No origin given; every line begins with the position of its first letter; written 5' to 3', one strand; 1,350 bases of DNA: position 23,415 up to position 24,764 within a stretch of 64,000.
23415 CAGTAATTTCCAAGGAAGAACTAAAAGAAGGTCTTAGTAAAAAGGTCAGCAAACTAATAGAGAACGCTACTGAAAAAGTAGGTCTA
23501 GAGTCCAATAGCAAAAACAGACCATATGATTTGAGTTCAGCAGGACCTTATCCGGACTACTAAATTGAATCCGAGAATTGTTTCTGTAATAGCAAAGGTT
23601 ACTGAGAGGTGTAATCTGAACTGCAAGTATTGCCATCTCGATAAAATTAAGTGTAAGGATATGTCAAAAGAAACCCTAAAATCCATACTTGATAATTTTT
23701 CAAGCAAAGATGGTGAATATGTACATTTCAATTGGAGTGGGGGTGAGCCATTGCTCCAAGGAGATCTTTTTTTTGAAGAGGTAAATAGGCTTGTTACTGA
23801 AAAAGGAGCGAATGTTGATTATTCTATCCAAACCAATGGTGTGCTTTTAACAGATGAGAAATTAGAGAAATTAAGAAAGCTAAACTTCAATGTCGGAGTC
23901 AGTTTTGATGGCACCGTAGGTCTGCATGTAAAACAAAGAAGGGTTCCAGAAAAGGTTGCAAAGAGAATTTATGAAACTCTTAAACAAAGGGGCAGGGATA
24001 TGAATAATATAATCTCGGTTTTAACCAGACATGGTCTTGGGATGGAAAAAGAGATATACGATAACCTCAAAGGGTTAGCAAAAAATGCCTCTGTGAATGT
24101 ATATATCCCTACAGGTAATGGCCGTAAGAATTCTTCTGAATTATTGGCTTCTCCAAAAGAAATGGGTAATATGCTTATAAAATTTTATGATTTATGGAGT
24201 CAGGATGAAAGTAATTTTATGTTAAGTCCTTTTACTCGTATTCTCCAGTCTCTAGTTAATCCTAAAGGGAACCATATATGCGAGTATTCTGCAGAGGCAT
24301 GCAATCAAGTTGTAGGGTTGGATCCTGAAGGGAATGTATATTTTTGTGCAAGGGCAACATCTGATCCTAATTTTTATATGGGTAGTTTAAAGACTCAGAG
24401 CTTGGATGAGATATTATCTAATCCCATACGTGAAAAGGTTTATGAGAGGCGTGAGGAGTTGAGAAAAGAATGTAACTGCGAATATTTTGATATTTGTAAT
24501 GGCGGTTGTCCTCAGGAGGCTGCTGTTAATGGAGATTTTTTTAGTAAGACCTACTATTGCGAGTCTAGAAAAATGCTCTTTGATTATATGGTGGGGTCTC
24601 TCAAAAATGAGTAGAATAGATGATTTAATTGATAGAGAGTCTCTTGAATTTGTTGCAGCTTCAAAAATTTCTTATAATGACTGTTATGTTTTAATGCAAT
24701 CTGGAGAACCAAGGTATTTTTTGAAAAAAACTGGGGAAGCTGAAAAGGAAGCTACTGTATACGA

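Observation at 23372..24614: Small ORF ending in Tyr directly upstream of a radical SAM/SPASM enzyme: possible precursor peptide (mycofactocin/PQQ-like logic)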

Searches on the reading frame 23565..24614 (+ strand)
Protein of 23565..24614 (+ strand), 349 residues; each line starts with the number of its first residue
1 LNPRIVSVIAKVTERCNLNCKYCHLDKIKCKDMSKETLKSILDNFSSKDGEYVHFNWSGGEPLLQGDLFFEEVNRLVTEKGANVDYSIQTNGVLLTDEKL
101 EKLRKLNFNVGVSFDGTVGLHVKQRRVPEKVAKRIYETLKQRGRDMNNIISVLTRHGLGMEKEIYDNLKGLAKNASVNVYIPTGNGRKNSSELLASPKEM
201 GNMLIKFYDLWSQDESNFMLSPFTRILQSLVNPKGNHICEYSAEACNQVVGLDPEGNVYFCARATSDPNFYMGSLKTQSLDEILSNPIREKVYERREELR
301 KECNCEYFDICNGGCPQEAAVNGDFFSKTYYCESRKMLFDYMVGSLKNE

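Call 3: search_protein_families(library=pfam, proteins=[window:23565-24614:+], max_evalue=0.01)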
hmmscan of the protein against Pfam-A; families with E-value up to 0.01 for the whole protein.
window:23565-24614:+ (349 aa): 3 families
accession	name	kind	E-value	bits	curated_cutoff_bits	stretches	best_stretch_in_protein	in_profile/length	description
PF04055.27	Radical_SAM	-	3.6e-18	66.7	29.5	1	12-149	3-147/166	Radical SAM superfamily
PF13353.11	Fer4_12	-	4.7e-06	27.4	22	1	14-117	13-116/137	4Fe-4S single cluster domain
PF13186.11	SPASM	-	1.2e-05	25.9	21.5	1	247-305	5-66/67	Iron-sulfur cluster-binding domain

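Call 4: search_protein_families(library=ncbifam, proteins=[window:23565-24614:+], max_evalue=0.01)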
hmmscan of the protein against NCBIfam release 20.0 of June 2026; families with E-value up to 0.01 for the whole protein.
window:23565-24614:+ (349 aa): 81 families (the best 25 are shown)
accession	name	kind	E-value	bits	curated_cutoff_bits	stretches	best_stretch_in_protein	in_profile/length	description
NF041298.1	rSAM_mat_DynA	equivalog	5.2e-51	173.7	450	1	9-347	4-354/356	dynobactin maturation radical SAM/SPASM protein DynA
TIGR03942.1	sulfatase_rSAM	equivalog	2.8e-50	171.4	349.45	1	11-346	5-357/363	anaerobic sulfatase maturase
TIGR04083.1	rSAM_pep_methan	hypoth_equivalog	5.7e-36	124.2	300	1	13-345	7-342/376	TIGR04083 family peptide-modifying radical SAM enzyme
NF047865.1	rSAM_PapB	equivalog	1.2e-31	110.2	340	1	6-323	3-325/330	PapB family radical SAM/SPASM ranthipeptide maturase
NF041300.1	rSAM_mat_DarW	exception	3e-31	108.7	650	1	5-328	40-379/415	radical SAM/SPASM peptide maturase DarW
TIGR04261.1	rSAM_GlyRichRpt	subfamily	4.2e-31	108.3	310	1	13-336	4-350/363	cyclophane-forming radical SAM/SPASM peptide maturase GrrM/OscB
NF038005.1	rSAM_mat_DarE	equivalog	5.1e-31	107.9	650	1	6-323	74-408/432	darobactin maturation radical SAM/SPASM protein DarE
NF041707.1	rSAM_YhhB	equivalog_domain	1.1e-30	106.8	445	1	6-347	2-366/369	cyclophane-forming radical SAM/SPASM peptide maturase YhhB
TIGR04163.1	rSAM_cobopep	equivalog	1.5e-30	106.3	375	1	8-338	66-411/428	peptide-modifying radical SAM enzyme CbpB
NF010321.0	PRK13758.1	equivalog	5.4e-28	98.2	441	1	8-347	7-363/370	anaerobic sulfatase-maturase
NF010308.0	PRK13745.1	equivalog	6e-27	94.6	484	1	9-341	17-380/412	anaerobic sulfatase-maturation protein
TIGR03978.1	rSAM_paired_1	equivalog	3.3e-25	88.8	370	2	12-166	89-255/466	His-Xaa-Ser system radical SAM maturase HxsB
TIGR03906.1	quino_hemo_SAM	equivalog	8.8e-22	77.4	453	1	6-336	94-437/467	quinohemoprotein amine dehydrogenase maturation protein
TIGR04545.1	rSAM_ahbD_hemeb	equivalog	9.5e-22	77.9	500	1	11-333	5-336/339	heme b synthase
NF041718.1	rSAM_phane_AMC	equivalog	2.7e-21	76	425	1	7-334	7-348/362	cyclophane-forming radical SAM peptide maturase AmcB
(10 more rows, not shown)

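Call 5: find_homologous_proteins(query=window:23565-24614:+, max_evalue=1e-10)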
Query window:23565-24614:+ (349 aa): 135 proteins with E <= 1e-10 among 3293 candidates; the best 120 are listed.
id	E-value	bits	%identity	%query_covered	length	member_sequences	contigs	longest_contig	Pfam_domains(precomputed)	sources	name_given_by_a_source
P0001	7.4e-213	724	100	91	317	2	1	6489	PF13186.12,PF04055.28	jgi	-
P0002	5.5e-141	488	60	100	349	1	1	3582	PF13186.12,PF04055.28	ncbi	-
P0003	3.6e-53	199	34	98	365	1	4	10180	PF04055.28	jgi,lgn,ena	-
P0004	4.7e-53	199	35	98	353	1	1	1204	PF04055.28,PF13353.12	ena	-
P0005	1.7e-51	194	33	98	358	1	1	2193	PF04055.28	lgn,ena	-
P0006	3.0e-48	183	32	98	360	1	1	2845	PF04055.28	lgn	-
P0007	6.6e-45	172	30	96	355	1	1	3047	PF04055.28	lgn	-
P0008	2.2e-29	121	29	96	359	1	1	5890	PF04055.28,PF13353.12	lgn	-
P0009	3.1e-29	121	29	96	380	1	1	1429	PF13186.12,PF04055.28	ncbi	-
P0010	3.7e-29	120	29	85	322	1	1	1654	PF13186.12,PF04055.28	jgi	jgi:uncharacterized protein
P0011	1.3e-28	119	29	98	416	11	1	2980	PF04055.28,PF02810.22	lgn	-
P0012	1.7e-28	118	28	94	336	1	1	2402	PF13186.12,PF04055.28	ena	-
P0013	3.7e-28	117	27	98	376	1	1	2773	PF13186.12,PF04055.28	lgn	-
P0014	4.5e-28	117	29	98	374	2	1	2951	PF04055.28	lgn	-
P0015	2.0e-27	115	29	89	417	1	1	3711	PF13186.12,PF04055.28,PF02810.22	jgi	-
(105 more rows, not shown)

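Call 6: find_encoding_contigs(protein=P0002, flank=5000)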
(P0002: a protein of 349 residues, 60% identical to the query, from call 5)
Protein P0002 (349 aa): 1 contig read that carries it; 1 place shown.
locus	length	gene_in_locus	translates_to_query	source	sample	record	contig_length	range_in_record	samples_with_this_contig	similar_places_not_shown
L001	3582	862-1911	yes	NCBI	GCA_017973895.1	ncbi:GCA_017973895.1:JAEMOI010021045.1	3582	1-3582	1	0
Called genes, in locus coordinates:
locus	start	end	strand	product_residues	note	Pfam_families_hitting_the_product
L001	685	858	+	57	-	-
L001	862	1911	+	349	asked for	PF04055:Radical_SAM, PF13186:SPASM (faint)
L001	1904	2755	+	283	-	PF01636:APH (weak)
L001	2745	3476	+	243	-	-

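Call 7: find_encoding_contigs(protein=P0003, flank=5000)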
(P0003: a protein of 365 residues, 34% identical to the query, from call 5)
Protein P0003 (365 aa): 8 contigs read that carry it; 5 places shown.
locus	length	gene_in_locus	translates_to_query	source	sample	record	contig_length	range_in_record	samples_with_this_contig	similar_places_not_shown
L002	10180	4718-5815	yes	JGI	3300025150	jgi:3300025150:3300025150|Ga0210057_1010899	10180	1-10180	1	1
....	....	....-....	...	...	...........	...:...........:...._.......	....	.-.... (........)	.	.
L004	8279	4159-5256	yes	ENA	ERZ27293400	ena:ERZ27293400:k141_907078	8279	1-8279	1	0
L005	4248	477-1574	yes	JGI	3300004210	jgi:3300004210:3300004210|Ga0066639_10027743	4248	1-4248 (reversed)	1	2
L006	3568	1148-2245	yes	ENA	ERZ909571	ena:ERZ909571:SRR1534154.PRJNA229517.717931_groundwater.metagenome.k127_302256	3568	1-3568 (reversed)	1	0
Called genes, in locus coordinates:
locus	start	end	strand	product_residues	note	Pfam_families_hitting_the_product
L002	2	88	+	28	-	?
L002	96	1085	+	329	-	PF01555:N6_N4_Mtase, PF18755:RAMA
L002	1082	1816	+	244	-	PF27126:NmeDI_C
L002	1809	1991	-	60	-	-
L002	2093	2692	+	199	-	PF08279:HTH_11 (weak)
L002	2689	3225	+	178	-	-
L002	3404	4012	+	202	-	PF09520:HinfI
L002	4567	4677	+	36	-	-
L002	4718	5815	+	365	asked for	PF04055:Radical_SAM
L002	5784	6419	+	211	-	PF13489:Methyltransf_23, PF13649:Methyltransf_25, PF13847:Methyltransf_31, PF08241:Methyltransf_11, PF08242:Methyltransf_12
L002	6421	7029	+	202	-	PF00300:His_Phos_1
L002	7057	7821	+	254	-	PF01636:APH (faint)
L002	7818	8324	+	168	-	PF00300:His_Phos_1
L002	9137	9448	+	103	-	-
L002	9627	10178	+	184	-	?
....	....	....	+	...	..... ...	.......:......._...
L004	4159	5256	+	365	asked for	PF04055:Radical_SAM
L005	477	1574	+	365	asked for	PF04055:Radical_SAM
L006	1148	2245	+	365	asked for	PF04055:Radical_SAM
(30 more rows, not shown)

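Call 8: find_encoding_contigs(protein=P0001, flank=5000)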
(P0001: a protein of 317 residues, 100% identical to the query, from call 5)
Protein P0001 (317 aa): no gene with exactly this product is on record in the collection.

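Call 13: find_encoding_contigs(protein=P0005, flank=5000)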
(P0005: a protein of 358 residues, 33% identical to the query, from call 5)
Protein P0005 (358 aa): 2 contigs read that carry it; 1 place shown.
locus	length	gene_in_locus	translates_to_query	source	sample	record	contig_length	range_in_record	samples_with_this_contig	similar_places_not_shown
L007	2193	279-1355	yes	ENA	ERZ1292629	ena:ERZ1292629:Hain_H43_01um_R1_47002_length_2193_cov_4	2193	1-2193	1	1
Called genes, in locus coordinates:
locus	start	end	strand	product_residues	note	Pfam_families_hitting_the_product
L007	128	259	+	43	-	-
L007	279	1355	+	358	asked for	PF04055:Radical_SAM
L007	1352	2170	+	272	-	PF01636:APH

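Call 14: find_encoding_contigs(protein=P0006, flank=5000)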
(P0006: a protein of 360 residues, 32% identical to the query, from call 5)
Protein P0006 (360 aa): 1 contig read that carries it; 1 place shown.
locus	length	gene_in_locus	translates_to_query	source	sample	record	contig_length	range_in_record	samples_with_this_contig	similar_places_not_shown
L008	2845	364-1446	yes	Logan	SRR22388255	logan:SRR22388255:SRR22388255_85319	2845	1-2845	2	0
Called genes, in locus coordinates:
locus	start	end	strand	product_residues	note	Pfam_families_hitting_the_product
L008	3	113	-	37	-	?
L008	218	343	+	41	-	-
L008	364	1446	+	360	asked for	PF04055:Radical_SAM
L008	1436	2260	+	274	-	PF01636:APH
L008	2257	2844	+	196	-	?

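Call 15: find_encoding_contigs(protein=P0007, flank=5000)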
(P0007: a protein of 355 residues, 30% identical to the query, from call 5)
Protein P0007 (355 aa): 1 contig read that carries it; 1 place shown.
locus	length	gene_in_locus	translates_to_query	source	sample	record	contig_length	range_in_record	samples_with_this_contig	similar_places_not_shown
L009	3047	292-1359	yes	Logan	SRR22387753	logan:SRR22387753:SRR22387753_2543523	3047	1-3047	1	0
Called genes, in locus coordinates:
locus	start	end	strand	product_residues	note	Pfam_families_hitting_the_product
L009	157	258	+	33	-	-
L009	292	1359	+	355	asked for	PF04055:Radical_SAM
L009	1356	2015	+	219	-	PF13489:Methyltransf_23, PF08241:Methyltransf_11, PF08242:Methyltransf_12, PF13649:Methyltransf_25, PF13847:Methyltransf_31 (weak)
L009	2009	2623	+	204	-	PF00300:His_Phos_1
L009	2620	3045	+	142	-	?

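Call 16: find_encoding_contigs(protein=P0004, flank=5000)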
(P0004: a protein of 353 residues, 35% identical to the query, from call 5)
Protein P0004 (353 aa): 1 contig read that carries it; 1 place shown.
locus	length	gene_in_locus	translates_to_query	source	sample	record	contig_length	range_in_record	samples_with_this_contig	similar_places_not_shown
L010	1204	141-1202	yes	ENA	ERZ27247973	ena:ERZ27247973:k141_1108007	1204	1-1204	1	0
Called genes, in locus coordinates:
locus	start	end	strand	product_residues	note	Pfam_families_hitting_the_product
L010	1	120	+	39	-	?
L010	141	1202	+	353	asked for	PF04055:Radical_SAM, PF13353:Fer4_12 (weak)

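Call 20: find_related_loci(query=A1, collection=genome_contigs, flank=6000)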
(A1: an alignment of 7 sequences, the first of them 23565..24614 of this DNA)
Query A1 (349 aa) in genome_contigs; peptide patterns used: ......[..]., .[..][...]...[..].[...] (x = any residue, [..] = any of these).
555 stretches matched a pattern; 470 encode a relative of the query (tblastn E <= 1e-3); the best 80 are kept; 80 distinct loci.
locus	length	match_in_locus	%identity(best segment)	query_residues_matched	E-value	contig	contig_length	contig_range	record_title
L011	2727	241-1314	33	4-349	3e-58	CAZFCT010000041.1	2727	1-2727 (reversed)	MAG TPA_asm: Candidatus Woesearchaeota archaeon isolate SRP192927_co6_245 genome assembly, contig: NODE_112478_length_27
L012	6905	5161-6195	36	5-339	7e-58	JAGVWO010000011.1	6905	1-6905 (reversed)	Candidatus Pacearchaeota archaeon isolate RIFOXYC1_FULL_30_8 rifoxyc1_full_scaffold_11046, whole genome shotgun sequence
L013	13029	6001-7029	30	6-340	1e-51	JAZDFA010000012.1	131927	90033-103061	MAG: archaeon isolate MEGAHIT-group-0.177 k141_12421896, whole genome shotgun sequence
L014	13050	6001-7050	30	6-347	6e-46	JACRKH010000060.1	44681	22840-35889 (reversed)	MAG: Candidatus Woesearchaeota archaeon isolate NC_groundwater_1850_Pr3_B-0.1um_37_25 SR-2_scaffold_141_3222136, whole g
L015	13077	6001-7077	29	8-348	2e-27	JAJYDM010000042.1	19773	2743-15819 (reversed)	MAG: Actinomycetes bacterium isolate DBS1-1.bin102 NODE_4544_length_19773_cov_2.362262, whole genome shotgun sequence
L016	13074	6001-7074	28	8-347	2e-27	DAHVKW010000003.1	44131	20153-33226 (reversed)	MAG TPA_asm: Actinobacteria bacterium isolate clean513 NODE_3_length_44131_cov_3.553603, whole genome shotgun sequence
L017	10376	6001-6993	29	8-322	3e-27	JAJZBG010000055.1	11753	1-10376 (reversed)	MAG: Actinomycetes bacterium isolate HSP2.bin23 NODE_3587_length_11753_cov_33.764923, whole genome shotgun sequence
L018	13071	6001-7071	26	8-346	1e-26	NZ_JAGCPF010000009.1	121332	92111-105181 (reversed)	MAG: Fibrobacter sp. isolate RGIG9997 Yak_Reticulum-4__c85985, whole genome shotgun sequence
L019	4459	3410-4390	29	8-318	1e-26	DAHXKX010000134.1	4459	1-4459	MAG TPA_asm: Actinobacteria bacterium isolate clean1582 k141_670693, whole genome shotgun sequence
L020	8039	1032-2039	26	13-333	2e-26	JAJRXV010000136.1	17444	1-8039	MAG: Deltaproteobacteria bacterium isolate Dive96_bin3.187 k141_2376790, whole genome shotgun sequence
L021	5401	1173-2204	26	5-333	5e-26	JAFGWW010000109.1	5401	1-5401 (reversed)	MAG: Planctomycetota bacterium isolate ZodW_Metabat.298 k87_5691484, whole genome shotgun sequence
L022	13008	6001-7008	26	13-333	3e-25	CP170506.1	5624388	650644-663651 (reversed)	MAG: Chthoniobacteraceae bacterium isolate SH-KS-3 chromosome, complete genome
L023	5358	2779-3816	27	1-333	9e-25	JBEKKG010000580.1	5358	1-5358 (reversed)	MAG: Planctomycetota bacterium isolate SPRUCE 341 SPRUCE_341_580, whole genome shotgun sequence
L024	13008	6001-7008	25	13-333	3e-24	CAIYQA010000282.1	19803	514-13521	MAG: uncultured Spartobacteria bacterium isolate MJ-time_bin-8667 genome assembly, contig: bin-8667:282/532, whole genom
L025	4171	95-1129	25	4-333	3e-24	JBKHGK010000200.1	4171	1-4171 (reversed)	MAG: Candidatus Brocadiia bacterium isolate D1M06_29 NODE_20958_length_4171_cov_41.126579, whole genome shotgun sequence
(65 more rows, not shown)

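Call 23: search_solved_structures(query=window:23565-24614:+, max_evalue=0.001)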
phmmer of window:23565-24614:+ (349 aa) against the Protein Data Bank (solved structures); distinct sequences matched with E-value up to 0.001: 6.
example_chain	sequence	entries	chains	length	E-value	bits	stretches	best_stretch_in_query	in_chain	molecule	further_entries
4k37_A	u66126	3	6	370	1.6e-19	73.7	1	7-345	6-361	Anaerobic sulfatase-maturating enzyme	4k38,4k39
4k36_A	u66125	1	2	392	2e-19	73.4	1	8-345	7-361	Anaerobic sulfatase-maturating enzyme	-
9gm3_A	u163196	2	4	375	1.8e-14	57.2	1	2-337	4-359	ChlB radical SAM domain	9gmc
5wgg_A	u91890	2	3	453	5.6e-11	45.7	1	10-123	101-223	Radical SAM domain protein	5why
7tol_A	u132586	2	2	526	5e-06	29.4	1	11-155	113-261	glycerol dibiphytanyl glycerol tetraether - macrocyclic archaeol synthase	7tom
8vpo_A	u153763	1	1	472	6.2e-05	25.8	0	8-316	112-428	Radical SAM core domain-containing protein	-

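Call 26: find_related_loci(query=A1, collection=metagenome_contigs, flank=6000)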
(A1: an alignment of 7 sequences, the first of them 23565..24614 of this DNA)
Query A1 (349 aa) in metagenome_contigs; peptide patterns used: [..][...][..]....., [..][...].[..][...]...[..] (x = any residue, [..] = any of these).
525 stretches matched a pattern; 325 encode a relative of the query (tblastn E <= 1e-3); the best 80 are kept; 80 distinct loci.
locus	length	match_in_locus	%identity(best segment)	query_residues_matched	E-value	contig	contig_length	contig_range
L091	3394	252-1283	42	6-347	4e-90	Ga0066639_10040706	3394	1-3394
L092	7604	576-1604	35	7-349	5e-65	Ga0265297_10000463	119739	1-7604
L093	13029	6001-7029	35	7-349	4e-65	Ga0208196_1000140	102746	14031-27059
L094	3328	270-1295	34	7-348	2e-63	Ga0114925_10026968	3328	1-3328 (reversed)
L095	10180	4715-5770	34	4-346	2e-57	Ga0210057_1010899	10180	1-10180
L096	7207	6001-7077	35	5-349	2e-56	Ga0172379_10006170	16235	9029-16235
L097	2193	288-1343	33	7-347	4e-57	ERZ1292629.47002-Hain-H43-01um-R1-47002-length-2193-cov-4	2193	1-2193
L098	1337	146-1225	35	5-349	4e-59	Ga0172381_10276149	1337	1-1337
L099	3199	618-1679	33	6-347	2e-55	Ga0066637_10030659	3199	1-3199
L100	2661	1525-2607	34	2-348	2e-55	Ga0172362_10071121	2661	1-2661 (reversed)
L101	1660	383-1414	34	4-336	8e-57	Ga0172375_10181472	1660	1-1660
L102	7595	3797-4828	33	4-339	2e-54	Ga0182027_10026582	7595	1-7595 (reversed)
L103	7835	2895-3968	33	1-346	3e-49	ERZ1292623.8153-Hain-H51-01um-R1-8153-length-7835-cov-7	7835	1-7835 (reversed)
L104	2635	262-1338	32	6-348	9e-48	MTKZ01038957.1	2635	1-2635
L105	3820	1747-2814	31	1-346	8e-42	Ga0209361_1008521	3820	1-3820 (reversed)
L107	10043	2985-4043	30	5-342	1e-37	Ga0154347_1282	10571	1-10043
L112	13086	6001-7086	27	2-343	5e-28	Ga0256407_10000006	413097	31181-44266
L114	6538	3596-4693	26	1-346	4e-26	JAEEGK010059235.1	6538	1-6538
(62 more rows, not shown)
